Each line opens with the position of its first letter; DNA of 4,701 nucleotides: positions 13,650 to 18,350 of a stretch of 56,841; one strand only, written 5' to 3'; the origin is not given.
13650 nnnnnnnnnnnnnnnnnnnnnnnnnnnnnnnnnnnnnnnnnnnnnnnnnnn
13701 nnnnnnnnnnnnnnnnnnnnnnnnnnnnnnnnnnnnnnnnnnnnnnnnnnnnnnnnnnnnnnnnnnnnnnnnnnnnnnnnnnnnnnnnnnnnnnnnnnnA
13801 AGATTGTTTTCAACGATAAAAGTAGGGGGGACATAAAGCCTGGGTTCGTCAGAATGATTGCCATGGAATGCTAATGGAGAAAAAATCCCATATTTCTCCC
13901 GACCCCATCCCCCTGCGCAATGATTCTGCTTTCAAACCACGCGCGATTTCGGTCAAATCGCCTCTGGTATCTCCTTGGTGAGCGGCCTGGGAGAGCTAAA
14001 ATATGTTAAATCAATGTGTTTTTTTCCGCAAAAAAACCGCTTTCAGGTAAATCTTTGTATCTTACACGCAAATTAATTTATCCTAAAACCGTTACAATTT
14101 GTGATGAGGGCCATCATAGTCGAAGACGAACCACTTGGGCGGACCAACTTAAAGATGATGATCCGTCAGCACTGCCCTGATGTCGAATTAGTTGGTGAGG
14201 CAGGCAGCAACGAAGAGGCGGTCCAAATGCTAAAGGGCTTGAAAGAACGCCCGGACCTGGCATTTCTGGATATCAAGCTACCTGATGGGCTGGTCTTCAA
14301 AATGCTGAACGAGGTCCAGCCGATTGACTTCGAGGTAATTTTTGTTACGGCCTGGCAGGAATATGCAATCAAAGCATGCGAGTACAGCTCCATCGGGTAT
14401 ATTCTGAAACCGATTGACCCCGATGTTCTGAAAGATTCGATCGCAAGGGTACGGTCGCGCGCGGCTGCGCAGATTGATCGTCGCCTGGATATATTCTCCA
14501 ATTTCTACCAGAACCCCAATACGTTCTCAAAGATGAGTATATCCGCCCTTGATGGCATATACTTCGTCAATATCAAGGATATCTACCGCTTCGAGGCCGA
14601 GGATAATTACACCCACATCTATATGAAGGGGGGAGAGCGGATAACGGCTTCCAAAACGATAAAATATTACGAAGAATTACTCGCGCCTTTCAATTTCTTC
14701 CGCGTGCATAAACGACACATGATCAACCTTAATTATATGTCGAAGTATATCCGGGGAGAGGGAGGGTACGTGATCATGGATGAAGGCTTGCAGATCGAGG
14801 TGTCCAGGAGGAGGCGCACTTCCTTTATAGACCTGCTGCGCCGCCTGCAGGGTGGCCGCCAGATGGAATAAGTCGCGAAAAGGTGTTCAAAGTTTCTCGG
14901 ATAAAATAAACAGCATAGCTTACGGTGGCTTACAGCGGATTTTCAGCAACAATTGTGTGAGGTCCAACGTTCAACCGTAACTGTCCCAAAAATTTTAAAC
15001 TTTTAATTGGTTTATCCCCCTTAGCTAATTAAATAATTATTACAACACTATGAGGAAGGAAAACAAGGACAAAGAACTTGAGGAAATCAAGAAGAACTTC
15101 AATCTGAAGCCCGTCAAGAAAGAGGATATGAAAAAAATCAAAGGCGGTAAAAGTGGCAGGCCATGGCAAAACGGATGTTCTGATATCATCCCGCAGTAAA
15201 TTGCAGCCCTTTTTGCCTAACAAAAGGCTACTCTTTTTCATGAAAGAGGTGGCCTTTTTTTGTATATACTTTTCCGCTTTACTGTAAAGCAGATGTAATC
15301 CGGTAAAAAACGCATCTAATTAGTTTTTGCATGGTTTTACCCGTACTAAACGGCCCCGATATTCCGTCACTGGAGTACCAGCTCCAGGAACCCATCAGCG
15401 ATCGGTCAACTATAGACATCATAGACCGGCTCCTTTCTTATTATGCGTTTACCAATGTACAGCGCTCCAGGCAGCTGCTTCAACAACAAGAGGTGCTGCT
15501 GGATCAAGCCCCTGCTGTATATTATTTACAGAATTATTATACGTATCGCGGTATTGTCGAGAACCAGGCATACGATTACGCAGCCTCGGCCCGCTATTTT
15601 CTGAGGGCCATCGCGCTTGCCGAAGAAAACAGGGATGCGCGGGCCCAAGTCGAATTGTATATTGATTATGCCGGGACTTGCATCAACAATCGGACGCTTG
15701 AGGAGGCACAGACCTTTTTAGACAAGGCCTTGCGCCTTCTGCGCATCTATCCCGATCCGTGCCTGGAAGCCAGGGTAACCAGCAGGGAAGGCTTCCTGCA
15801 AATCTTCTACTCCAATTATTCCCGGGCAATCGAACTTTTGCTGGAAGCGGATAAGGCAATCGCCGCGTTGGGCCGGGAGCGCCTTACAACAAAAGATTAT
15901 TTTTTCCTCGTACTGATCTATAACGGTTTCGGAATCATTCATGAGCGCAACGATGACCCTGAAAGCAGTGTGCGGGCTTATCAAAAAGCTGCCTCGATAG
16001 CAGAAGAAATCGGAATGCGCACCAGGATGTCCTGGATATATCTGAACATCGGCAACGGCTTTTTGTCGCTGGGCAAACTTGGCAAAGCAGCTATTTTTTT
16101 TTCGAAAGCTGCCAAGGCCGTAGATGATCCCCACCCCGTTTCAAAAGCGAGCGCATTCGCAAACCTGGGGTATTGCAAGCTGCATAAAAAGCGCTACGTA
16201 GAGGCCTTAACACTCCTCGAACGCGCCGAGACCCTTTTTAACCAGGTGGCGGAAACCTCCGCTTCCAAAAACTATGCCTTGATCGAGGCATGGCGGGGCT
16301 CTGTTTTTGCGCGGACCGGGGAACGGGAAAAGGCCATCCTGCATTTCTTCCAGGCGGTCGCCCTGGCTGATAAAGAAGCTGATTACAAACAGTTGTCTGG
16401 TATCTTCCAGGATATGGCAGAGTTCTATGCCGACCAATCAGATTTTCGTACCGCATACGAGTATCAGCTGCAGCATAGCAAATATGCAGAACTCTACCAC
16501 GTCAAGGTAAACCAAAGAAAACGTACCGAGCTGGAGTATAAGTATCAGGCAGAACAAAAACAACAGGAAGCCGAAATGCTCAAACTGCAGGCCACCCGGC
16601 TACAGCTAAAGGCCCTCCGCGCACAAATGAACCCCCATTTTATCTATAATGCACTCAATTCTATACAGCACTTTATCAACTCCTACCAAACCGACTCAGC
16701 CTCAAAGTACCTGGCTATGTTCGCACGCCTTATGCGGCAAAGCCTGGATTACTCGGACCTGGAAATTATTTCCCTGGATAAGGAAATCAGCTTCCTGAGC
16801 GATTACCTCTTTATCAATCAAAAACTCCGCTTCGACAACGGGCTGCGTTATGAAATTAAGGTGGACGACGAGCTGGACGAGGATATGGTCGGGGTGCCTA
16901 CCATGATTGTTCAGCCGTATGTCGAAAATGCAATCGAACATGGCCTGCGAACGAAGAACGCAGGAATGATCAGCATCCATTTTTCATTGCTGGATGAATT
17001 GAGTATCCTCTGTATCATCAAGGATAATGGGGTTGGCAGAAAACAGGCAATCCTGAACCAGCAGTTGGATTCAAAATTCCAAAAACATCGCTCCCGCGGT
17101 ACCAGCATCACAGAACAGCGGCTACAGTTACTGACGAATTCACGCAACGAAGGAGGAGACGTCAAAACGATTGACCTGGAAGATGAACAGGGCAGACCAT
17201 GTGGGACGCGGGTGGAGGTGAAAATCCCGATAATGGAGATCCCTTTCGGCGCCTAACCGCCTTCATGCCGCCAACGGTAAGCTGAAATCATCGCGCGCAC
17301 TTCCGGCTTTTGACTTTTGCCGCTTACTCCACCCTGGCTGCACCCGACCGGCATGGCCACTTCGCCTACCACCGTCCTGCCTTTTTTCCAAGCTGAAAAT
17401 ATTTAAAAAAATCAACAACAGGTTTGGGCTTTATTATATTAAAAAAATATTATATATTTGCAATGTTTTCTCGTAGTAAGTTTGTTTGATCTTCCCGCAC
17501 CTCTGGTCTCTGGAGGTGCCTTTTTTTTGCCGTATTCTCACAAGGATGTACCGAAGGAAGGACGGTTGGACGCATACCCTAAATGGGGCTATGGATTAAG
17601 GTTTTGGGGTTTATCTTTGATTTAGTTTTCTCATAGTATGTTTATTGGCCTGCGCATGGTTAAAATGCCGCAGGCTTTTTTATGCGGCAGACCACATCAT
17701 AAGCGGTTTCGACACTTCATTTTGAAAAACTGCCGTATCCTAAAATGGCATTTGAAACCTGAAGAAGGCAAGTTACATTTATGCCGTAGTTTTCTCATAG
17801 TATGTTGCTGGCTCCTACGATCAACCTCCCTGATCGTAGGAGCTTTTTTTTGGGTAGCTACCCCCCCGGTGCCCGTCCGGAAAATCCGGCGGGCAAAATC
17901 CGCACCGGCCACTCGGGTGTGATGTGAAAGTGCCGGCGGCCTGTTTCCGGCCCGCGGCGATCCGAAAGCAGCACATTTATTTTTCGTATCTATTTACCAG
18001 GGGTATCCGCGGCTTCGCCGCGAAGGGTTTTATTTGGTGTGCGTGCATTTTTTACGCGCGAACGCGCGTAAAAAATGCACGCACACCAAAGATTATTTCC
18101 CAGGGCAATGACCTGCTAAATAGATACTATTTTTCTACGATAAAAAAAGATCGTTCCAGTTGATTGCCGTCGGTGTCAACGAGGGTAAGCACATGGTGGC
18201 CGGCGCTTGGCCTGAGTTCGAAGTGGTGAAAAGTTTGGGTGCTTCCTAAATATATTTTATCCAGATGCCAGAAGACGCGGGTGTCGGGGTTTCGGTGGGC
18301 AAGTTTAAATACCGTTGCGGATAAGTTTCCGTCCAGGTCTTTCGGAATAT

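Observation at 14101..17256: LytTR regulator, GG-leader peptide and soluble TPR histidine kinase: candidate peptide-signalling circuit with a hybrid architecture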

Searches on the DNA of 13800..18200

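Call 12: search_rna_families(source=window, start=13800, end=18200, threshold=evalue, max_evalue=1)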
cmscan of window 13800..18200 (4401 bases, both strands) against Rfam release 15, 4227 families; matches with E-value up to 1: 4.
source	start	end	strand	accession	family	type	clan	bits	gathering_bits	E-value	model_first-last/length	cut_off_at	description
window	18026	18098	+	RF03323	mir-3613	Gene; miRNA;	-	31.7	91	0.00062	1-86/86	no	mir-3613 microRNA precursor family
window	18031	18094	+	RF04052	mir-466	Gene; miRNA;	-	28.4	85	0.017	1-80/80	no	mir-466 microRNA precursor family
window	18038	18085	-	RF04052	mir-466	Gene; miRNA;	-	27.7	85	0.026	1-80/80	no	mir-466 microRNA precursor family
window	18032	18177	-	RF01620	ceN125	Gene; snRNA; snoRNA; HACA-box;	-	26.7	60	0.016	1-136/136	no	Nematode snoRNA ceN125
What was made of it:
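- Closest known: Vibrio LuxO-Qrr circuit and Staphylococcus agr-RNAIII. Different: There is no sequence or Rfam relationship (call 12).
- There is no Rfam match (call 12).
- Tried and rejected: It returned only spurious miRNA and snoRNA matches to a palindrome (call 12).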

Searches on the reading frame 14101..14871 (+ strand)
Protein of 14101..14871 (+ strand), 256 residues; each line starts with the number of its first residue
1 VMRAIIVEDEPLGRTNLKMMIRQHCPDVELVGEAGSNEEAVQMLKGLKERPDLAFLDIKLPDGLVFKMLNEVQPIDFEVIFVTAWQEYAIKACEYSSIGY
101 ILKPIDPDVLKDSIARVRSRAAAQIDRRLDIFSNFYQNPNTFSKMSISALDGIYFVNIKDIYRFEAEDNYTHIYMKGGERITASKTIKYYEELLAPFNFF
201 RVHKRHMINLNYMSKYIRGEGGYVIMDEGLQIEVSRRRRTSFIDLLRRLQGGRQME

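Call 3: search_protein_families(library=pfam, proteins=[window:14101-14871:+], max_evalue=0.1)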
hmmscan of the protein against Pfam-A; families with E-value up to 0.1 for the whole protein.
window:14101-14871:+ (256 aa): 3 families
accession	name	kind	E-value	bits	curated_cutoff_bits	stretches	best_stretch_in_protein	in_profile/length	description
PF04397.21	LytTR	-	2.4e-19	69.8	22.6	1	152-246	2-97/98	LytTr DNA-binding domain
PF00072.30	Response_reg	-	6.3e-14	52.5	30.2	1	5-114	2-110/111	Response regulator receiver domain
PF24141.1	LRR_ComC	-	0.093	12.8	27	0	117-200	38-115/288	EGF-like domain-containing protein ComC LRR domain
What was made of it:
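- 14101..14871 (+): Response regulator with a receiver (REC) and a LytTR DNA-binding domain, 256 aa. The ATG at 14104 is the probable start. Pfam Response_reg and LytTR (call 3).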

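Call 4: search_protein_families(library=ncbifam, proteins=[window:14101-14871:+], max_evalue=1)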
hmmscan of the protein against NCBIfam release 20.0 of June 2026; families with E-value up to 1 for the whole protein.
window:14101-14871:+ (256 aa): 50 families (the best 25 are shown)
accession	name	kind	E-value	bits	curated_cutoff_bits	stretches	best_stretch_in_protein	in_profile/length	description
NF008677.0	PRK11697.1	equivalog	1.5e-33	116.1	246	1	1-238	1-227/238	two-component system response regulator BtsR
NF010684.1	PRK14084.1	equivalog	3.6e-27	95.7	375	1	2-237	1-243/254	response regulator transcription factor LytR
NF007935.0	PRK10651.1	equivalog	6.8e-11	41.8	250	1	4-117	9-123/216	two-component system response regulator NarL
NF006623.1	PRK09191.1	subfamily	1.2e-09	38.3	240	1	4-116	140-250/258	PhyR family response regulator anti-anti-sigma factor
NF047785.1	respo_reg_MadR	equivalog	3e-08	33.3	300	1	2-123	1-126/209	MadR family response regulator transcription factor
TIGR02875.1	spore_0_A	equivalog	3.4e-08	33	200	1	23-139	23-143/262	sporulation transcription factor Spo0A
NF009972.0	PRK13435.1-3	subfamily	2.2e-07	30.7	119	1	3-121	18-131/146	response regulator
NF009971.0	PRK13435.1-2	subfamily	1.8e-06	27.8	151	1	2-117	1-112/141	response regulator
NF001965.0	PRK00742.1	subfamily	2.6e-06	26.9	293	1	2-104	4-108/357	chemotaxis-specific protein-glutamate methyltransferase CheB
NF007467.0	PRK10046.1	equivalog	5.2e-06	26.2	264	1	4-121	7-125/226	two-component response regulator DpiA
NF052445.1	RespRegMctR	equivalog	8.8e-06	25.3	300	1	2-118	2-119/205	two-component system response regulator MctR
NF041946.1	LuxO_transreg_Vib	equivalog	1.6e-05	23.9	800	1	34-119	26-113/463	quorum-sensing sigma-54 dependent transcriptional regulator LuxO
NF009206.0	PRK12555.1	subfamily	2.1e-05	23.7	342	1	2-84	1-81/340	chemotaxis-specific protein-glutamate methyltransferase CheB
NF041866.1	EpsW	equivalog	2.2e-05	24.1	200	1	4-117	8-124/131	exopolysaccharide biosynthesis response regulator EpsW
NF009974.0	PRK13435.1-6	equivalog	2.9e-05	23.8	171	1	4-63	8-63/155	response regulator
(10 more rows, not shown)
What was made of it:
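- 14101..14871 (+): The best NCBIfam match is BtsR (call 4).
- On LytS/BtsS-type LytTR two-component systems: The regulator's best NCBIfam match is BtsR (call 4).
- Checked: The best NCBIfam match is BtsR, below its cut-off (calls 3, 4).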
